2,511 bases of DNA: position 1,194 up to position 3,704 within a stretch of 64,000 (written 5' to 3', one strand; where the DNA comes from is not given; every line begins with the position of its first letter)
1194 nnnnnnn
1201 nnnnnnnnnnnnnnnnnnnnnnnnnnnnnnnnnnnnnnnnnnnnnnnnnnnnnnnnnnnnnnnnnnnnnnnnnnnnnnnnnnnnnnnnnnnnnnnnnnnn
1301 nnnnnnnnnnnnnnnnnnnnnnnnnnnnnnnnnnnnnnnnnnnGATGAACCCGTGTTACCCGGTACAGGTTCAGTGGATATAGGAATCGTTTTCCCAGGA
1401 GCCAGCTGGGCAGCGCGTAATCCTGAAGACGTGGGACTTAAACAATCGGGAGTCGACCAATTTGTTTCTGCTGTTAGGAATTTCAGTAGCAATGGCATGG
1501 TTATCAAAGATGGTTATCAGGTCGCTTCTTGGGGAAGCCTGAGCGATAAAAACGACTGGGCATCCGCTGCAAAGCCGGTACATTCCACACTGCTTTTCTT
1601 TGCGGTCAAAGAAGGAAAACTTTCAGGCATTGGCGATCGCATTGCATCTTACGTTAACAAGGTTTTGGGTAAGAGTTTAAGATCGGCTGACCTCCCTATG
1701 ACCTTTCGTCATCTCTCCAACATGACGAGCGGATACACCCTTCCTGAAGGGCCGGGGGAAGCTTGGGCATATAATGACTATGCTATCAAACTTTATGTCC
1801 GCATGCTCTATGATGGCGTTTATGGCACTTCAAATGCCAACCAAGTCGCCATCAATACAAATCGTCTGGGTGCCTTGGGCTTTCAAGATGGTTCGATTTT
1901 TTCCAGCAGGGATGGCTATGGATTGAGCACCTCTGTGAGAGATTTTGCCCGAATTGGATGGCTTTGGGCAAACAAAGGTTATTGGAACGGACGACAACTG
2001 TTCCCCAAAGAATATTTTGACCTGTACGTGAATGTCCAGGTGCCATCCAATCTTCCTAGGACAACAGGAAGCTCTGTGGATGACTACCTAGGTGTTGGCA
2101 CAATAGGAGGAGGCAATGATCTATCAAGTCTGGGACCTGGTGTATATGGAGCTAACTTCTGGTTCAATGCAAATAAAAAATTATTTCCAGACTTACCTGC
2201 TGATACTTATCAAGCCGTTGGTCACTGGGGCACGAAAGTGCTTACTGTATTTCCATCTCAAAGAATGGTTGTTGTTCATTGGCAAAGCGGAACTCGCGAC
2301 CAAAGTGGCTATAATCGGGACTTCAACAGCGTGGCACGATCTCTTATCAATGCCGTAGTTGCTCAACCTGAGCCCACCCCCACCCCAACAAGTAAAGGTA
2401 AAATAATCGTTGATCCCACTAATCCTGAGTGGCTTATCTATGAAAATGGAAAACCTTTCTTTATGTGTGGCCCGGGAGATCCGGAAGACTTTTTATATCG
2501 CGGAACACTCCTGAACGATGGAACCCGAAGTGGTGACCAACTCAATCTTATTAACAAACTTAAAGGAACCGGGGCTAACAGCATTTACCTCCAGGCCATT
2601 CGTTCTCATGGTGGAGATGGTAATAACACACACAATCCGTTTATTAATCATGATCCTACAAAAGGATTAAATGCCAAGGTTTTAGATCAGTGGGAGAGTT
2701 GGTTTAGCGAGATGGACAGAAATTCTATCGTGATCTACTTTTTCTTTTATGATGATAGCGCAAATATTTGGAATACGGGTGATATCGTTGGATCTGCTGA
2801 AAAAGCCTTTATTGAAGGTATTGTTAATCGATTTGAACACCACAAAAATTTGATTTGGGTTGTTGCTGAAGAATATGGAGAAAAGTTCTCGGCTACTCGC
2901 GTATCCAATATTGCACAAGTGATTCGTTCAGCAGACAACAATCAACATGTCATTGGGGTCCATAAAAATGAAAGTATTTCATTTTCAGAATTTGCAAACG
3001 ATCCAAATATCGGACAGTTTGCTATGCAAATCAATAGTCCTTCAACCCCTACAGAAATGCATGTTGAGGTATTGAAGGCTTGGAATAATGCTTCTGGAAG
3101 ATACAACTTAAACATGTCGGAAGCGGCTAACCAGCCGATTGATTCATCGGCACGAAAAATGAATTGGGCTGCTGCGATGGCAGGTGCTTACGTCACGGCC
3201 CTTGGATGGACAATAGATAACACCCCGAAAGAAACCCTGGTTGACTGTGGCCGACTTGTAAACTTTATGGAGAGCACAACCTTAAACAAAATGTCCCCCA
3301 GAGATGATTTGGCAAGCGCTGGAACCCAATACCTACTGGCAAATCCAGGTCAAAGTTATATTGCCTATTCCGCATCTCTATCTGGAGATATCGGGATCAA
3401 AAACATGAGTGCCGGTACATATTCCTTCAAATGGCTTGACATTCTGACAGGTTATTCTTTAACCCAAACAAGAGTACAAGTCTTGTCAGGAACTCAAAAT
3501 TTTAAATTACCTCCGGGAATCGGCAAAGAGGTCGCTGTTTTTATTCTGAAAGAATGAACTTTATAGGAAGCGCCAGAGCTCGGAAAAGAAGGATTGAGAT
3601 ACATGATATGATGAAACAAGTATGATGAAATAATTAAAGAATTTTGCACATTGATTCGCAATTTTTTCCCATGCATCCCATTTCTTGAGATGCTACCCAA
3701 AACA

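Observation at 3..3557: Very large modular secreted protein: duplicated ~105-aa domain, Cys-rich repeats, a serine hydrolase and a glycosidase-like domain.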

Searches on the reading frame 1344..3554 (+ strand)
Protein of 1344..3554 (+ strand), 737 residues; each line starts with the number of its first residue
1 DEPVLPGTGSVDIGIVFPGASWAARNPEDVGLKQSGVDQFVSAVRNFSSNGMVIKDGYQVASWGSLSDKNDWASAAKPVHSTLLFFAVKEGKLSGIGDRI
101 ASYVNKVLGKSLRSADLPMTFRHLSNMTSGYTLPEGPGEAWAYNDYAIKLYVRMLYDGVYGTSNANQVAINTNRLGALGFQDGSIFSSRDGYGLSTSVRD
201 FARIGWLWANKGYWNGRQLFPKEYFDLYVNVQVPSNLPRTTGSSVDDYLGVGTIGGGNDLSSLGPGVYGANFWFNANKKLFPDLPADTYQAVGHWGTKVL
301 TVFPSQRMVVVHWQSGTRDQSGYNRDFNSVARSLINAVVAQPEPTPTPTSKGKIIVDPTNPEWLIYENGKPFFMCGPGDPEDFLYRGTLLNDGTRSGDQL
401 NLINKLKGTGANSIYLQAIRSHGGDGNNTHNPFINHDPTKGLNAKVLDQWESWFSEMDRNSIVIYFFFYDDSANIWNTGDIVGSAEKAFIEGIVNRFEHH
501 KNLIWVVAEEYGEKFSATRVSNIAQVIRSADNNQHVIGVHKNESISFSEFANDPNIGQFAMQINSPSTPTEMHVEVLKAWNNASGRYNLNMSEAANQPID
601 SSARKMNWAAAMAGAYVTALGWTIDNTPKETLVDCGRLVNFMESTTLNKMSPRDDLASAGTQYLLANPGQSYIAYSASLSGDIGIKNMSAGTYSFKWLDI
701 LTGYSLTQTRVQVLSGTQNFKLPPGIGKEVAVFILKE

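Call 37: search_protein_representatives(protein=window:1344-3554:+)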
Query: 737 residues. Proteins with E-value up to 0.001 (for the whole library): 2448; up to 1e-10: 1042; up to 1e-30: 523. The best 150 are listed.
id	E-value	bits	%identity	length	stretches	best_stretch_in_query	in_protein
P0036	1.8e-219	747.2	52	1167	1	16-735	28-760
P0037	2.6e-214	730.2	51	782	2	349-734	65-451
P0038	2.4e-212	723.7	50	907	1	15-734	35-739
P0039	1.6e-201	687.9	49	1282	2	345-737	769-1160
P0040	2.6e-197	674.0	53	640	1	119-735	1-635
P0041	3.3e-195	667.0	52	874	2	351-734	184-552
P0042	4.9e-195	666.5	47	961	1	15-733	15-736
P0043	3.6e-188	643.8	47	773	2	343-735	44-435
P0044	8.3e-186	636.0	51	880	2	340-736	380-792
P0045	2.3e-183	627.9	47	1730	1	14-736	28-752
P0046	8.6e-182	622.7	45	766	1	14-736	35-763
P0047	8.8e-182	622.6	45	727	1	44-734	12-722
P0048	4.3e-177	607.1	46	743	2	343-736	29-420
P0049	3.1e-176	604.3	47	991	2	349-735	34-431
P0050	2.3e-174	598.1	49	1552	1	14-735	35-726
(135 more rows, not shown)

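Call 42: find_homologous_proteins(query=window:1344-3554:+, max_evalue=1e-20)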
Query window:1344-3554:+ (737 aa): 1089 proteins with E <= 1e-20 among 8000 candidates; the best 120 are listed.
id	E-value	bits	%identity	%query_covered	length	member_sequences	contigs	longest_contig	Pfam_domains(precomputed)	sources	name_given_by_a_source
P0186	1.4e-258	878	56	98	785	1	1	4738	PF13204.14,PF00144.30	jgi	jgi:CubicO group peptidase (beta-lactamase class C family)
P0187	1.1e-251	855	59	52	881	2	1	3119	PF13204.14,PF00144.30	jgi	jgi:CubicO group peptidase (beta-lactamase class C family)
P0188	2.1e-250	851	53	98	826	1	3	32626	PF13204.14,PF00144.30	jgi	jgi:CubicO group peptidase (beta-lactamase class C family)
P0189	1.7e-246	838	59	52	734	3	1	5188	PF13204.14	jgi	jgi:hypothetical protein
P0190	9.1e-239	813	59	54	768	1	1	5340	PF13204.14,PF00144.30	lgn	-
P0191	4.4e-238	810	57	52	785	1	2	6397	PF00144.30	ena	-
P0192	2.0e-228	779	50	98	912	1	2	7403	PF13287.13,PF13290.14,PF13204.14,PF13860.13,PF00144.30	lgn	-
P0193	1.2e-227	776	51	98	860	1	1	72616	PF17963.8,PF17892.8,PF17803.8,PF00144.30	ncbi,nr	ncbi:MAG: serine hydrolase, partial [Deltaproteobacteria bacterium]|nr:serine hydrolase [Deltaproteo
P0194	1.8e-222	759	50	98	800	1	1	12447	PF00404.25,PF13204.14,PF00144.30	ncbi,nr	ncbi:MAG: DUF4038 domain-containing protein [Candidatus Omnitrophica bacterium]|nr:DUF4038 domain-co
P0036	5.8e-219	747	49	98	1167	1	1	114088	PF17963.8,PF17892.8,PF17803.8,PF13204.14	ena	-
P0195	1.6e-218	746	52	54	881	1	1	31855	PF18370.8,PF00041.28,PF00144.30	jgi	jgi:CubicO group peptidase (beta-lactamase class C family)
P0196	8.6e-218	743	54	54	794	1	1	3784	PF13204.14,PF00144.30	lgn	-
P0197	4.0e-215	735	49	98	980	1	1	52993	PF17963.8,PF17892.8,PF17803.8,PF00144.30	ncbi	-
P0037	8.2e-214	730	54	54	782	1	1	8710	PF13204.14,PF00144.30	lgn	-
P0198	7.1e-213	727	48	99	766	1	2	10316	PF13204.14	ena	-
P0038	7.7e-212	724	49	98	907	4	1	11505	PF22352.3,PF00801.27,PF13204.14,PF18911.7,PF00144.30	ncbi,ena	-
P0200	4.4e-210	718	48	99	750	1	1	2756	PF13204.14,PF00144.30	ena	-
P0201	6.3e-209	714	58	53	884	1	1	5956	PF13204.14,PF00144.30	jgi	jgi:hypothetical protein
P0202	1.7e-207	709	46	99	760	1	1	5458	PF13204.14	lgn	-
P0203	7.9e-206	704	47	98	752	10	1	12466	PF13204.14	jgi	jgi:hypothetical protein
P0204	1.4e-205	703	56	55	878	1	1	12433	PF13204.14,PF00144.30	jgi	-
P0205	8.7e-205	700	60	53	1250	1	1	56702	PF16586.12,PF13204.14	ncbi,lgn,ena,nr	ncbi:MAG: DUF4038 domain-containing protein [Planctomycetes bacterium]|nr:DUF4038 domain-containing 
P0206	1.1e-204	700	58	54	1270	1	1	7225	PF16586.12,PF13204.14,PF00144.30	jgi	-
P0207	3.7e-204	698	47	99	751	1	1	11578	PF13204.14,PF00144.30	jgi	jgi:hypothetical protein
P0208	6.4e-204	698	47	100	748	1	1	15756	PF13204.14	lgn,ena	-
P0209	1.1e-203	697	46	100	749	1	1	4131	PF13204.14,PF00144.30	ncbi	-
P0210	1.7e-203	696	45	98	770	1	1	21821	PF13204.14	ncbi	ncbi:MAG: DUF4038 domain-containing protein [bacterium]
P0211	1.7e-203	696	46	98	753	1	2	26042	PF13204.14,PF00144.30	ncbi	-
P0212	2.1e-203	696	47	98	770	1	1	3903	PF00144.30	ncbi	ncbi:MAG: hypothetical protein ACE5PV_15320 [Candidatus Poribacteria bacterium]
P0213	2.3e-203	696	46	98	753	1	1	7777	PF13204.14,PF00144.30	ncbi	-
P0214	2.5e-203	696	46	98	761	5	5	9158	PF13204.14,PF00144.30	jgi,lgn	-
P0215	4.5e-203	695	46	98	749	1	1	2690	PF13204.14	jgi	jgi:hypothetical protein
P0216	5.9e-203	694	46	98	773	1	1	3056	PF13204.14,PF00144.30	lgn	-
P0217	9.7e-203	694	47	98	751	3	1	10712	PF13204.14,PF00144.30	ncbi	-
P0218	1.1e-202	693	46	98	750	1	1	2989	PF13204.14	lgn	-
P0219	1.8e-202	693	47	98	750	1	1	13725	PF13204.14,PF00144.30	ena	-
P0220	2.2e-202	692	46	98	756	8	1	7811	PF13204.14,PF00144.30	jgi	-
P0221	2.6e-202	692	46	98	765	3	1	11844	PF13204.14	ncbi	-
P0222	2.9e-202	692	46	98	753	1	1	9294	PF13204.14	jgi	jgi:hypothetical protein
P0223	4.1e-202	692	48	99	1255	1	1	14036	PF13385.14,PF00144.30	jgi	-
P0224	4.6e-202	691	46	99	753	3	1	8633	PF13204.14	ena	-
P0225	6.9e-202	691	58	53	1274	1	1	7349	PF16586.12,PF13204.14,PF00144.30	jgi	jgi:CubicO group peptidase (beta-lactamase class C family)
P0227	9.5e-202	690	43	57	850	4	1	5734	PF13204.14,PF00144.30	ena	-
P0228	9.7e-202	690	46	98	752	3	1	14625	PF13204.14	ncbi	-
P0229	1.2e-201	690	45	98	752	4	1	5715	PF13204.14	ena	-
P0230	1.9e-201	689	46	98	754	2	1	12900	PF13204.14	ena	-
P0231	5.4e-201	688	46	98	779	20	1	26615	PF13204.14,PF00144.30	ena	-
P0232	7.1e-201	687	46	98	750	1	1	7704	PF13204.14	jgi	jgi:hypothetical protein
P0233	7.6e-201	687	47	98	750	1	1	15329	PF13204.14,PF00144.30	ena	-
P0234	1.4e-200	686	46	98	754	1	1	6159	PF13204.14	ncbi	ncbi:MAG: hypothetical protein ACE5O2_02405, partial [Armatimonadota bacterium]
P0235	1.8e-200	686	45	98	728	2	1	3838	PF13204.14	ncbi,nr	ncbi:hypothetical protein HQ576_14860 [bacterium]|nr:hypothetical protein [bacterium]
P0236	2.0e-200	686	45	98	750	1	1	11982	PF13204.14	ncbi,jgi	ncbi:MAG: hypothetical protein ACYSUX_01180 [Planctomycetota bacterium]|jgi:CubicO group peptidase (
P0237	2.0e-200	686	60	52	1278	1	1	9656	PF16586.12,PF13204.14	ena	-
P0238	2.1e-200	686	47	98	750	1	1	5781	PF13204.14,PF00144.30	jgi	-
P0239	2.2e-200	686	47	98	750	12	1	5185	PF13204.14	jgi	-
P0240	3.2e-200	685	46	98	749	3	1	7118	PF13204.14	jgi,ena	-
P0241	3.8e-200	685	46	98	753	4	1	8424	PF13204.14,PF00144.30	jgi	jgi:CubicO group peptidase (beta-lactamase class C family)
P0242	4.6e-200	685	46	98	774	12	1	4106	PF13204.14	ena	-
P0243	4.7e-200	685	45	98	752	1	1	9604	PF13204.14,PF00144.30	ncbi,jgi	-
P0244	8.3e-200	684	46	98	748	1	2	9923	PF13204.14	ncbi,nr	ncbi:MAG: hypothetical protein GWN67_22515 [Phycisphaerae bacterium]|nr:hypothetical protein [Phycis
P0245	8.6e-200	684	45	99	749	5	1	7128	PF13204.14,PF00144.30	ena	-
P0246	1.2e-199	683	58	53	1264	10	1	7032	PF16586.12,PF13204.14,PF00144.30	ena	-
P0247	1.2e-199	683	46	98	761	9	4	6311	PF13204.14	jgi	-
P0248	1.2e-199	683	46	98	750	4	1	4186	PF00144.30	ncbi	-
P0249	1.3e-199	683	60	52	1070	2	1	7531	PF13204.14,PF00036.39,PF00041.28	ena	-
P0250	1.4e-199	683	46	99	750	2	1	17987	PF00144.30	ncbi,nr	ncbi:MAG: serine hydrolase [Planctomycetes bacterium]|nr:serine hydrolase [Planctomycetota bacterium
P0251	1.6e-199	683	45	98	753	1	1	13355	PF13204.14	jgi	-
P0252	3.3e-199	682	46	99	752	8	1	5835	PF13204.14,PF00144.30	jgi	jgi:CubicO group peptidase (beta-lactamase class C family)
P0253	3.7e-199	682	45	99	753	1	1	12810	PF13204.14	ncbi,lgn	-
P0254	3.8e-199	682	46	100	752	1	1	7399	PF00144.30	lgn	-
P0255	4.1e-199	682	47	98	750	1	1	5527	PF13204.14,PF00144.30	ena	-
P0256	5.5e-199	681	46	98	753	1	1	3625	PF13204.14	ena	-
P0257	6.1e-199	681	46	98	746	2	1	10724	PF13204.14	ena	-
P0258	8.8e-199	681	45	98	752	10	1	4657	PF13204.14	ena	-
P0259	9.1e-199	680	46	98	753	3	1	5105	PF13204.14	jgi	jgi:CubicO group peptidase (beta-lactamase class C family)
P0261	1.2e-198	680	45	98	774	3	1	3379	PF13204.14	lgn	-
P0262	1.9e-198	679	47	98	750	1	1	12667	PF13204.14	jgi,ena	-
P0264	2.3e-198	679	46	98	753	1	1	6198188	PF13204.14,PF00144.30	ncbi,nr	ncbi:MAG: serine hydrolase [Phycisphaerales bacterium]|nr:MAG: serine hydrolase [Phycisphaerales bac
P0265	2.3e-198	679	46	98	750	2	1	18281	PF13204.14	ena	-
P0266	2.4e-198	679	47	98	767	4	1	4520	PF13204.14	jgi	jgi:hypothetical protein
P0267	6.9e-198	678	45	99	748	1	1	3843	PF13204.14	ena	-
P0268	7.2e-198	678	45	99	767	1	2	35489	PF13204.14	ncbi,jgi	-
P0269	1.2e-197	677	45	98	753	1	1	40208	PF13204.14,PF00144.30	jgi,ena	jgi:CubicO group peptidase (beta-lactamase class C family)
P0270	1.2e-197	677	45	99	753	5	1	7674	PF13204.14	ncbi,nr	ncbi:MAG: hypothetical protein IIC00_15310 [Planctomycetes bacterium]|nr:hypothetical protein [Planc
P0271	1.6e-197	676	46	98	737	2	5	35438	PF13204.14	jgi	jgi:hypothetical protein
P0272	1.8e-197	676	60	53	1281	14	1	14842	PF16586.12,PF13204.14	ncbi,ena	-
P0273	2.0e-197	676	47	98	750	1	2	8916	PF13204.14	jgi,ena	-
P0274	2.1e-197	676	46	98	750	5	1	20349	PF13204.14,PF00144.30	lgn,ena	-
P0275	2.6e-197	676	46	98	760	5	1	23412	PF13204.14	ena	-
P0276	2.8e-197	676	45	98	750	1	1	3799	PF13204.14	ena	-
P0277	4.1e-197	675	47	98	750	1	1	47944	PF13204.14,PF00144.30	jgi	jgi:CubicO group peptidase (beta-lactamase class C family)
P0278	5.2e-197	675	46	98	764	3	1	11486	PF13204.14,PF00144.30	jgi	jgi:CubicO group peptidase (beta-lactamase class C family)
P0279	5.7e-197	675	45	98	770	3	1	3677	PF13204.14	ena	-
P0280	6.9e-197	674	46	98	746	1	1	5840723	PF13204.14,PF00144.30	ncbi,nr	ncbi:MAG: serine hydrolase [Phycisphaerales bacterium]|nr:MAG: serine hydrolase [Phycisphaerales bac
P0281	8.7e-197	674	45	99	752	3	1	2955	PF13204.14,PF00144.30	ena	-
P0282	9.6e-197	674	45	98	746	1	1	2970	PF13204.14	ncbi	-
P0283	1.0e-196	674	45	98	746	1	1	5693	PF13204.14,PF00144.30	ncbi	-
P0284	1.1e-196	674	45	98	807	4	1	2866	PF13204.14,PF00144.30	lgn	-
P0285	1.2e-196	674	45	98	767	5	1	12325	PF13204.14,PF00144.30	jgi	-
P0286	1.4e-196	673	45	99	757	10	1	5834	PF13204.14,PF00144.30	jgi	-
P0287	1.4e-196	673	47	98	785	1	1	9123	PF13204.14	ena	-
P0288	1.5e-196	673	61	52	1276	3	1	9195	PF16586.12,PF13204.14,PF00144.30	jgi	jgi:hypothetical protein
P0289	2.3e-196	673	44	98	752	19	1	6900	PF13204.14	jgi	jgi:hypothetical protein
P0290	2.5e-196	672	46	54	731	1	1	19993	PF13204.14,PF00144.30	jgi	jgi:CubicO group peptidase (beta-lactamase class C family)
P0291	2.6e-196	672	45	99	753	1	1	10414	PF13204.14,PF00144.30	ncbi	-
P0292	3.3e-196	672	45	98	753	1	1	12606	PF13204.14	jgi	-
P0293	3.5e-196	672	58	54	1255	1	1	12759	PF16586.12,PF13204.14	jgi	jgi:CubicO group peptidase (beta-lactamase class C family)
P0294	3.7e-196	672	45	98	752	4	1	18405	PF13204.14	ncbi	-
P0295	3.9e-196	672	45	98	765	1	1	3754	PF13204.14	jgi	-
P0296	4.4e-196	672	60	52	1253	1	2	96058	PF16586.12,PF13204.14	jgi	jgi:CubicO group peptidase (beta-lactamase class C family)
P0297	5.6e-196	671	46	98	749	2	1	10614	PF13204.14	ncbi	ncbi:MAG: hypothetical protein ACYS32_06815 [Planctomycetota bacterium]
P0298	5.7e-196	671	46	98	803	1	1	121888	PF13204.14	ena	-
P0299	6.5e-196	671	46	98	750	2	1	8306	PF00144.30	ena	-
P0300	6.7e-196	671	45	99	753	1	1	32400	PF13204.14,PF00144.30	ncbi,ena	-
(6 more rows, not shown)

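Call 43: find_encoding_contigs(protein=P0264, flank=10000, max_places=2)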
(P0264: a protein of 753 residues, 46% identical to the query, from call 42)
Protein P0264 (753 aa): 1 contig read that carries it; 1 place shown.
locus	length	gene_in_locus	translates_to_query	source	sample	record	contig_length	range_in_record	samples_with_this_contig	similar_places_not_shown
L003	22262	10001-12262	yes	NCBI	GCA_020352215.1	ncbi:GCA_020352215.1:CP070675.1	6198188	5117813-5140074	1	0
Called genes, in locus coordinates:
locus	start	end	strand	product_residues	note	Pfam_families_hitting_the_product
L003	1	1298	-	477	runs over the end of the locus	PF08245:Mur_ligase_M, PF02875:Mur_ligase_C, PF27239:FOL3_C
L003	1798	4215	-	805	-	PF13229:Beta_helix, PF18911:PKD_4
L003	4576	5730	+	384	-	PF21102:DprA_N, PF14520:HHH_5, PF02481:DNA_processg_A, PF17782:WHD_DprA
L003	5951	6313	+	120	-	-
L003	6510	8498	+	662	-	-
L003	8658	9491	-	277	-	PF07963:N_methyl (weak)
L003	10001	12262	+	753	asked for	PF00144:Beta-lactamase (weak), PF13204:Apiosidase (weak)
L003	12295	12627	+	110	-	PF01906:YbjQ_1, PF23025:YbjQ_2 (weak)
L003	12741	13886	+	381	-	PF16396:DUF5005, PF13810:DUF4185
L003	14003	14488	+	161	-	PF20603:Bact_hydrolase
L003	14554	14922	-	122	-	PF00708:Acylphosphatase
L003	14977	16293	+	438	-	PF01590:GAF, PF13185:GAF_2, PF13492:GAF_3, PF07228:SpoIIE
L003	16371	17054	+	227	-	PF02224:Cytidylate_kin, PF13189:Cytidylate_kin2, PF13238:AAA_18 (weak), PF13671:AAA_33 (faint)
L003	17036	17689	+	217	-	PF01553:Acyltransferase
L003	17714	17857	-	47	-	-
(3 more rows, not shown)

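Call 44: find_encoding_contigs(protein=P0036, flank=10000, max_places=2)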
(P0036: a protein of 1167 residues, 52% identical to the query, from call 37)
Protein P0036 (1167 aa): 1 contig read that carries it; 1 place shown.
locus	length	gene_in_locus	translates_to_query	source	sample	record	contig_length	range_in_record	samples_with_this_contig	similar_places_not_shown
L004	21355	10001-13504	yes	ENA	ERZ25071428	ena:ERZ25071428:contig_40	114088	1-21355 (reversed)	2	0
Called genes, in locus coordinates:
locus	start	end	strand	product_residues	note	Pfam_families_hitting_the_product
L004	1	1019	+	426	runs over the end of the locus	PF05958:tRNA_U5-meth_tr, PF03602:Cons_hypoth95 (faint), PF13649:Methyltransf_25 (weak)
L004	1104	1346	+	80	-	PF00830:Ribosomal_L28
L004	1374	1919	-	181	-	PF07963:N_methyl (weak)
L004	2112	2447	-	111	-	-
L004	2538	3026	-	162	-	PF02623:FliW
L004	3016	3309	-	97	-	PF02599:CsrA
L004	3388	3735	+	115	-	-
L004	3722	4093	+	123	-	PF00266:Aminotran_5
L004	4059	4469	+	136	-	PF00266:Aminotran_5 (weak)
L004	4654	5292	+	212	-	PF00072:Response_reg, PF08281:Sigma70_r4_2 (weak), PF00196:GerE, PF13384:HTH_23 (weak)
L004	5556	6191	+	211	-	PF00440:TetR_N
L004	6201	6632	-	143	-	PF01592:NifU_N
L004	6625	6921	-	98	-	-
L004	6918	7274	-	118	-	PF02036:SCP2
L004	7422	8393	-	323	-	PF12895:ANAPC3 (faint), PF13424:TPR_12 (faint), PF13428:TPR_14 (faint), PF07719:TPR_2 (faint), PF13174:TPR_6 (faint), PF13432:TPR_16 (weak), PF14559:TPR_19 (weak), PF23914:TPR_CcmH_CycH (faint), +1 more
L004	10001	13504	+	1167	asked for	PF13204:Apiosidase (weak), PF17803:Cadherin_4 (weak), PF17892:Cadherin_5 (weak), PF17963:Big_9, PF17803:Cadherin_4, PF17892:Cadherin_5, PF17963:Big_9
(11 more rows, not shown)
